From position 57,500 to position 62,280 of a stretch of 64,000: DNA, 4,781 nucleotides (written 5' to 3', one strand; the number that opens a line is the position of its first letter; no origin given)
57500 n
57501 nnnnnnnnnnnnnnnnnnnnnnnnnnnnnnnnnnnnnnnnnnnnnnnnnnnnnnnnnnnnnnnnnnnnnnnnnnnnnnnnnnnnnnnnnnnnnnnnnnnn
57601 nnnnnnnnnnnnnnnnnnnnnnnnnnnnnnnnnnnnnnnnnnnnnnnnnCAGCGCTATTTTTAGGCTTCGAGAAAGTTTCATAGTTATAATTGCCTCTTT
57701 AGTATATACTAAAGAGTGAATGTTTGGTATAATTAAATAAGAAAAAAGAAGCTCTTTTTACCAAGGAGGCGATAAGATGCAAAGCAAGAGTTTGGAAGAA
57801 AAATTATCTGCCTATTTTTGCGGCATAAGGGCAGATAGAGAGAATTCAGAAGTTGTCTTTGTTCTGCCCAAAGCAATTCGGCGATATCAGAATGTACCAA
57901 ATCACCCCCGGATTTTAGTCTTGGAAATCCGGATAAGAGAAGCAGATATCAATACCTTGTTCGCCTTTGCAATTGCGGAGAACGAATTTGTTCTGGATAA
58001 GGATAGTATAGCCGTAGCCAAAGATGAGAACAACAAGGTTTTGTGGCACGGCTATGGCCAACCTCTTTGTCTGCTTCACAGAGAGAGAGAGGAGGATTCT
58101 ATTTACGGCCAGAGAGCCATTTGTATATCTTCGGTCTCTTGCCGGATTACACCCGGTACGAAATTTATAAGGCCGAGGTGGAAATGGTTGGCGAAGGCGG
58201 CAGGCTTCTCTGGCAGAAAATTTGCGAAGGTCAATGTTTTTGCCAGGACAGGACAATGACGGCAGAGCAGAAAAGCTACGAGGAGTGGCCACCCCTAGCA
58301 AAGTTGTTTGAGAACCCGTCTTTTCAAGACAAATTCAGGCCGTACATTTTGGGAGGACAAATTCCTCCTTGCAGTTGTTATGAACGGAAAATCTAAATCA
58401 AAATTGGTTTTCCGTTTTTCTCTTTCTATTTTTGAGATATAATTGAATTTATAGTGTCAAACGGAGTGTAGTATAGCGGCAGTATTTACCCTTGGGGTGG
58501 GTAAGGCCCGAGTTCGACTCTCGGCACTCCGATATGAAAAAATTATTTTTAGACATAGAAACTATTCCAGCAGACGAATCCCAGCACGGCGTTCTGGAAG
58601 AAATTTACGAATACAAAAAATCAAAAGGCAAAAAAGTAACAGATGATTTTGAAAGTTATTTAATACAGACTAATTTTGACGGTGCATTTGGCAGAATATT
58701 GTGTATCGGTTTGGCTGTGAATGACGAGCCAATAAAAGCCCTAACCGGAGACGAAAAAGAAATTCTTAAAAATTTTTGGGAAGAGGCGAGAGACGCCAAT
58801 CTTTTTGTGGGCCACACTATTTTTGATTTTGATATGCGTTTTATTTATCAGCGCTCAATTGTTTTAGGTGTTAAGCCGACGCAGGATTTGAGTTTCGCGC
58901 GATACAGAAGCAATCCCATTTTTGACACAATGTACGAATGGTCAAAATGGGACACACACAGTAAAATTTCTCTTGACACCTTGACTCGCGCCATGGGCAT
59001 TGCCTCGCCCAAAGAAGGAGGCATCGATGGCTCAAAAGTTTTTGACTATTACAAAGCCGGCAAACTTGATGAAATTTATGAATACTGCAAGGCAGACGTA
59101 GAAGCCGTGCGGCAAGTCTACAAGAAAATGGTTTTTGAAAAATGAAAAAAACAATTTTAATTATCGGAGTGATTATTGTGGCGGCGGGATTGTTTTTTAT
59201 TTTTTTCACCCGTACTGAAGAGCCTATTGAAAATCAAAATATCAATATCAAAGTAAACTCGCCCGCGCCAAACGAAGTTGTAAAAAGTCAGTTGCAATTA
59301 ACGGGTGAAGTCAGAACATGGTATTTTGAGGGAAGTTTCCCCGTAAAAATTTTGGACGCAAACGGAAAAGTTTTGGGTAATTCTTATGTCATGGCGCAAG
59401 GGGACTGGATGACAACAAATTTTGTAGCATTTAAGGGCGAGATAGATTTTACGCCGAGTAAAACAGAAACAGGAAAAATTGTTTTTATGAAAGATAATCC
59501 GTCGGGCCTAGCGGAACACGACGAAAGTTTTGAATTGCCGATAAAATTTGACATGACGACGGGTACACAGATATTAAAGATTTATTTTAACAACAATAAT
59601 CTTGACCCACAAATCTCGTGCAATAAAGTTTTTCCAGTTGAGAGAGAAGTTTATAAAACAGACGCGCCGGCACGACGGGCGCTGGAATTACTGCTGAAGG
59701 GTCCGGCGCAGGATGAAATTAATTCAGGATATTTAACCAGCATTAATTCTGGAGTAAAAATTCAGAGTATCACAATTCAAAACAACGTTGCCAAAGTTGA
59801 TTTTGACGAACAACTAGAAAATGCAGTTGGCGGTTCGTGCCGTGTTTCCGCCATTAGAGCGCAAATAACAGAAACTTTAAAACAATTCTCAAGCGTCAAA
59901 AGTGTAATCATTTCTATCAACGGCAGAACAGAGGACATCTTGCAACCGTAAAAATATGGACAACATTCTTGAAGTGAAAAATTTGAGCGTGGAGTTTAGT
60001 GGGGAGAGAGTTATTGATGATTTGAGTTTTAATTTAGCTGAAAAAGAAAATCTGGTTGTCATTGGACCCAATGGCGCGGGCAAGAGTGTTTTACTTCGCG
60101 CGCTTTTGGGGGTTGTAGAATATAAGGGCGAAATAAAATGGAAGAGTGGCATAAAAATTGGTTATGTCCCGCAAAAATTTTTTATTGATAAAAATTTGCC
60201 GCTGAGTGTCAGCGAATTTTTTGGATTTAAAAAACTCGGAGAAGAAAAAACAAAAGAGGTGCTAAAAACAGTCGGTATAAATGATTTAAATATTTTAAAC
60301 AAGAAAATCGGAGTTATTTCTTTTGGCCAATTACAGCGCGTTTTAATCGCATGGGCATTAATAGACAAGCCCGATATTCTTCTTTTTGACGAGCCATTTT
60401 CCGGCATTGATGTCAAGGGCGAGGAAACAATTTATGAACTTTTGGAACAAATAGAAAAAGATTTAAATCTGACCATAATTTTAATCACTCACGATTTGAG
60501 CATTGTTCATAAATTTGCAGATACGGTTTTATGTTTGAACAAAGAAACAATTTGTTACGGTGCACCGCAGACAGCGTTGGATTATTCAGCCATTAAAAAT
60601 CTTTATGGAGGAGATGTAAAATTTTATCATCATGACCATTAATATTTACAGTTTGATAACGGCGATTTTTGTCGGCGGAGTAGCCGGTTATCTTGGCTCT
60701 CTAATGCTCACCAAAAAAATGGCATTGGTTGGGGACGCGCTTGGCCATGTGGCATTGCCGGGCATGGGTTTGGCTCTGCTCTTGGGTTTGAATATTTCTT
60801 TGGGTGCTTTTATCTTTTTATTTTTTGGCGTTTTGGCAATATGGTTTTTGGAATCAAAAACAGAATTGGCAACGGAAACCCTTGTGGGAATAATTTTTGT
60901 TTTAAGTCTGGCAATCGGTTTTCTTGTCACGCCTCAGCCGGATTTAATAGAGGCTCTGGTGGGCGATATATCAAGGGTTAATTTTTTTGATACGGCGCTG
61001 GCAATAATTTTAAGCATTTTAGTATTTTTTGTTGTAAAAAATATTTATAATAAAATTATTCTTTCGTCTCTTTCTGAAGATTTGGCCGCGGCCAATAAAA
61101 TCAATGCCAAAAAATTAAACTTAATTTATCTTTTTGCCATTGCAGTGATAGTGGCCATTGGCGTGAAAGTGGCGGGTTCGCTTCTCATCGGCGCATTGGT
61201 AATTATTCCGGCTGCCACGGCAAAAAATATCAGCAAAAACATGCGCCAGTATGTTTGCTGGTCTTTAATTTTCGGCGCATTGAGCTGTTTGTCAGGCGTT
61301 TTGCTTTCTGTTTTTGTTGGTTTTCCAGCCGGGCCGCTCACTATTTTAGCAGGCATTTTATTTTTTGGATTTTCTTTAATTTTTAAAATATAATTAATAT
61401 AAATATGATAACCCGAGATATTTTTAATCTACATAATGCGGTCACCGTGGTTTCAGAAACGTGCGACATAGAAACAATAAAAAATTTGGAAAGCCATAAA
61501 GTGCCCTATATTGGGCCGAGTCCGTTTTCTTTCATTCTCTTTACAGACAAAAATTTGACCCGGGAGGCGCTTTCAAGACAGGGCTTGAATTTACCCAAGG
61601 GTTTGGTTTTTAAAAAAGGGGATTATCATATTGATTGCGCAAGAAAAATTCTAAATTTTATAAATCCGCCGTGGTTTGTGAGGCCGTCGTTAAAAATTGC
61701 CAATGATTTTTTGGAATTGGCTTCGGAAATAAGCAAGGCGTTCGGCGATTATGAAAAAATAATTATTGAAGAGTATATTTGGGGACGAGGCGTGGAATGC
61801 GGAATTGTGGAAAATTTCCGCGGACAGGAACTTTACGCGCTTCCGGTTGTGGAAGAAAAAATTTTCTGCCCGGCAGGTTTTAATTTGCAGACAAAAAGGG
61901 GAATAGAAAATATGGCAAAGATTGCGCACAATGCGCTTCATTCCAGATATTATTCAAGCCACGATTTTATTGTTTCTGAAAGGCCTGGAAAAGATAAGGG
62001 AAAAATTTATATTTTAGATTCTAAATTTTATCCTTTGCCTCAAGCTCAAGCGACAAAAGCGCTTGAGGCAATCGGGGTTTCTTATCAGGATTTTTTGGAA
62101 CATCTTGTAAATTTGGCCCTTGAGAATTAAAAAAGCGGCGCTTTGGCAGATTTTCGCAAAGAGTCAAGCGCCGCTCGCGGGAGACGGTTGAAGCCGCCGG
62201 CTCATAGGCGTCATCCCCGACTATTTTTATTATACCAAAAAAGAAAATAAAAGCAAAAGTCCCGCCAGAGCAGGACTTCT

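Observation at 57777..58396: An (AG)6 dinucleotide tract sits exactly where two overlapping reading frames switch: phase-variable or frameshifted gene in a GC-rich island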

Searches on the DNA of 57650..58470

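Call 65: search_rna_families(source=window, start=57650, end=58470, threshold=evalue, max_evalue=1)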
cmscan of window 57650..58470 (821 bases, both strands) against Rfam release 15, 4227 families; matches with E-value up to 1: 1.
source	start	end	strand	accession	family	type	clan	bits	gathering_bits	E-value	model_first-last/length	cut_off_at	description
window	58015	58054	+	RF00606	SNORD93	Gene; snRNA; snoRNA; CD-box;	-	22.2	60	0.22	1-74/74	no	Small nucleolar RNA SNORD93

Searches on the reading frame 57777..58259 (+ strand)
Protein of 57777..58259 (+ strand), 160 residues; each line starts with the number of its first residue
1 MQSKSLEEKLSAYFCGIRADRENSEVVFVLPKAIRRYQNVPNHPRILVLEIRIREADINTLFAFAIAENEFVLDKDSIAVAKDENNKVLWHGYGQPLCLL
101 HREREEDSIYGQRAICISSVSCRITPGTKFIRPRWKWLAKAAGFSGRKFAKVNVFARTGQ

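Call 6: search_protein_families(library=pfam, proteins=[window:57777-58259:+], max_evalue=1)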
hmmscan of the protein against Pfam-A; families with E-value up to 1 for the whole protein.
window:57777-58259:+ (160 aa): 0 families

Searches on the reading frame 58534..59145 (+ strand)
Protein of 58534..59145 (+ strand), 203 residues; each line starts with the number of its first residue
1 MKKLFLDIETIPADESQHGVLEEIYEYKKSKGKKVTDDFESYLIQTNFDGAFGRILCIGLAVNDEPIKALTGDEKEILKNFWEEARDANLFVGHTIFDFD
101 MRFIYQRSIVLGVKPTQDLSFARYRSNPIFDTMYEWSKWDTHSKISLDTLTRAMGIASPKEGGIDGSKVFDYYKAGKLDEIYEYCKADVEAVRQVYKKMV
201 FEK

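Call 6: search_protein_families(library=pfam, proteins=[window:58534-59145:+], max_evalue=1)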
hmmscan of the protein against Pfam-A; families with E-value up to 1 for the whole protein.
window:58534-59145:+ (203 aa): 4 families
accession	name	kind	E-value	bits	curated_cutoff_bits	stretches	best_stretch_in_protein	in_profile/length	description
PF10108.15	DNA_pol_B_exo2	-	2.6e-14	53.9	24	1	71-199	34-173/213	Predicted 3'-5' exonuclease related to the exonuclease domain of PolB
PF13482.12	RNase_H_2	-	8.1e-10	39.3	22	1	48-199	10-164/165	RNase_H superfamily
PF01612.26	DNA_pol_A_exo1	-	0.00037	20.8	23.6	1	65-199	63-168/173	3'-5' exonuclease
PF03104.25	DNA_pol_B_exo1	-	0.0074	16.1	23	1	73-120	142-191/242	DNA polymerase family B, exonuclease domain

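Call 7: search_protein_families(library=ncbifam, proteins=[window:58534-59145:+], max_evalue=1)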
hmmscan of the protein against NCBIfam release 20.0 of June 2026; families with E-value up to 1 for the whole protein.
window:58534-59145:+ (203 aa): 1 family
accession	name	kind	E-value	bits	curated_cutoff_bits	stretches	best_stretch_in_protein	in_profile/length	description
NF004421.0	PRK05762.1-2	equivalog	0.033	12.4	570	1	70-114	210-256/795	DNA polymerase II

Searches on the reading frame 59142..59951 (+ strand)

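Call 72: search_protein_families(library=pfam, proteins=[window:59142-59951:+], max_evalue=0.001)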
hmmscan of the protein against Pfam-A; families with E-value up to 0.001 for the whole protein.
window:59142-59951:+ (269 aa): 2 families
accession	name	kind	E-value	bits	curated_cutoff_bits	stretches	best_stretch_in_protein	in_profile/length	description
PF10646.14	Germane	-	4e-21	76.2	23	1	147-263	2-115/117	Sporulation and spore germination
PF10648.15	Gmad2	-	3.8e-15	56.4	25.7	1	35-122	1-84/86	Immunoglobulin-like domain of bacterial spore germination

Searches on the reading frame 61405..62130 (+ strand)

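Call 72: search_protein_families(library=pfam, proteins=[window:61405-62130:+], max_evalue=0.001)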
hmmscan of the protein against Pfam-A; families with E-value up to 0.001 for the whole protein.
window:61405-62130:+ (241 aa): 1 family
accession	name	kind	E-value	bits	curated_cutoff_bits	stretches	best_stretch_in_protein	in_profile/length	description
PF07478.18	Dala_Dala_lig_C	-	1.1e-07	32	24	1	58-234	4-202/204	D-ala D-ala ligase C-terminus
